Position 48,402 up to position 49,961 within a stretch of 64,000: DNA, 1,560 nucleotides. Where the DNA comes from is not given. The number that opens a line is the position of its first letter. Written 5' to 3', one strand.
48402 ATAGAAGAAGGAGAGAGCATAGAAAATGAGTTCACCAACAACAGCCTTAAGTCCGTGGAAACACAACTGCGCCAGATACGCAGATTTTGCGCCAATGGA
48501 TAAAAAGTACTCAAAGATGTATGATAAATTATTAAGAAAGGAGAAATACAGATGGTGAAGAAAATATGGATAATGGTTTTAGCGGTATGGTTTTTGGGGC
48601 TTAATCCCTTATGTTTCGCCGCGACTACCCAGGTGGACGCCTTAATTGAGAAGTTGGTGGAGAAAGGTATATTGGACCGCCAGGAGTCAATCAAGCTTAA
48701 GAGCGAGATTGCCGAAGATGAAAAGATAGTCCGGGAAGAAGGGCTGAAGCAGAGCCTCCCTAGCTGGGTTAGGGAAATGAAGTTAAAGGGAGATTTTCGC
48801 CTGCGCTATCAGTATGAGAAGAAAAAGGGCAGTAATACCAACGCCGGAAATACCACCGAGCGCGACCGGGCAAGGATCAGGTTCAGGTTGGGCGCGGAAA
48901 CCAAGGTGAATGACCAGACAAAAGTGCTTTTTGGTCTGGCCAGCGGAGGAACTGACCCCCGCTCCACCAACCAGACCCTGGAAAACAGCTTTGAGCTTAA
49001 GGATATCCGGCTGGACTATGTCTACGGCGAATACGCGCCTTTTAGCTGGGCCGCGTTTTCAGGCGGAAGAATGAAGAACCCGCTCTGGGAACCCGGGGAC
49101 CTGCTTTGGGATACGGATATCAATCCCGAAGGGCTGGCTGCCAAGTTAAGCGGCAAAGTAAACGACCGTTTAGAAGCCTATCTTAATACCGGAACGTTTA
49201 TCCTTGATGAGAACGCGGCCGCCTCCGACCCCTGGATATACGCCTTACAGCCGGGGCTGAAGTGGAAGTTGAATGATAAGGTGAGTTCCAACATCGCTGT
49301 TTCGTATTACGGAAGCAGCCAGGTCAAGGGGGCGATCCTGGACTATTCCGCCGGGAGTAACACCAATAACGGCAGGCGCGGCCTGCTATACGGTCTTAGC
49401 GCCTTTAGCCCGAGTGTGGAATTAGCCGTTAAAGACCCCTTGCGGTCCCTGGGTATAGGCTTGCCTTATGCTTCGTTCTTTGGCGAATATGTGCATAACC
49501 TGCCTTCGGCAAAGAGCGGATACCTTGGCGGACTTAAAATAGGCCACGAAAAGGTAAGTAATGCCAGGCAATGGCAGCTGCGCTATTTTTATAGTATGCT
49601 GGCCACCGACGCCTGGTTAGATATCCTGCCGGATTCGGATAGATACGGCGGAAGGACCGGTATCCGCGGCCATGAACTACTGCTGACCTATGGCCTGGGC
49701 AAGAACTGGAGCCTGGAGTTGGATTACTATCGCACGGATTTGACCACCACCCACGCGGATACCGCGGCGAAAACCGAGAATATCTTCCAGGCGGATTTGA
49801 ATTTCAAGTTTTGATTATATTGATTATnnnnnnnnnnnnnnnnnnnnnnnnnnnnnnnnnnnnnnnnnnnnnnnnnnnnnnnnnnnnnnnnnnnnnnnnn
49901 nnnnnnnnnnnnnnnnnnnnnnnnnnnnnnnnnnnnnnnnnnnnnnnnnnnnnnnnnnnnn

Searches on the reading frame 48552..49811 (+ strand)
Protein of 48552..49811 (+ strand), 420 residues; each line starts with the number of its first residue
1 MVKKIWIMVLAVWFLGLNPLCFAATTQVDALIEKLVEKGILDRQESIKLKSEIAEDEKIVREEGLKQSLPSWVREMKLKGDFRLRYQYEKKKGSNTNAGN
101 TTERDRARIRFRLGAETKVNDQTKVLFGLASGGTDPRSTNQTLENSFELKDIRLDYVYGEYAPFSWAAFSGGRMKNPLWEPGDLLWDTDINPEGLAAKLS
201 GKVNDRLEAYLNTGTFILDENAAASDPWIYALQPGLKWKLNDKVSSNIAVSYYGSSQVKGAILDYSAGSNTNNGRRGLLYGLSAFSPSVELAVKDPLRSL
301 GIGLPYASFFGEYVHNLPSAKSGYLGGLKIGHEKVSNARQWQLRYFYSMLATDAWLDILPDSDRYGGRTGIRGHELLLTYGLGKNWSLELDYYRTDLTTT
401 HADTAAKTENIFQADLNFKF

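Call 4: search_protein_families(library=ncbifam, proteins=[window:48552-49811:+])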
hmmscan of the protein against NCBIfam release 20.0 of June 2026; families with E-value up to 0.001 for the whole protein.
window:48552-49811:+ (420 aa): 0 families

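Call 33: search_protein_families(library=pfam, proteins=[window:48552-49811:+], max_evalue=0.01)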
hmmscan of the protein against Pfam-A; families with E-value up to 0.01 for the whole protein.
window:48552-49811:+ (420 aa): 1 family
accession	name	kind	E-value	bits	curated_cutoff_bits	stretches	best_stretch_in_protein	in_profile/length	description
PF16930.11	Porin_5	-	9.3e-48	163.5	22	3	100-262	155-332/535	Putative porin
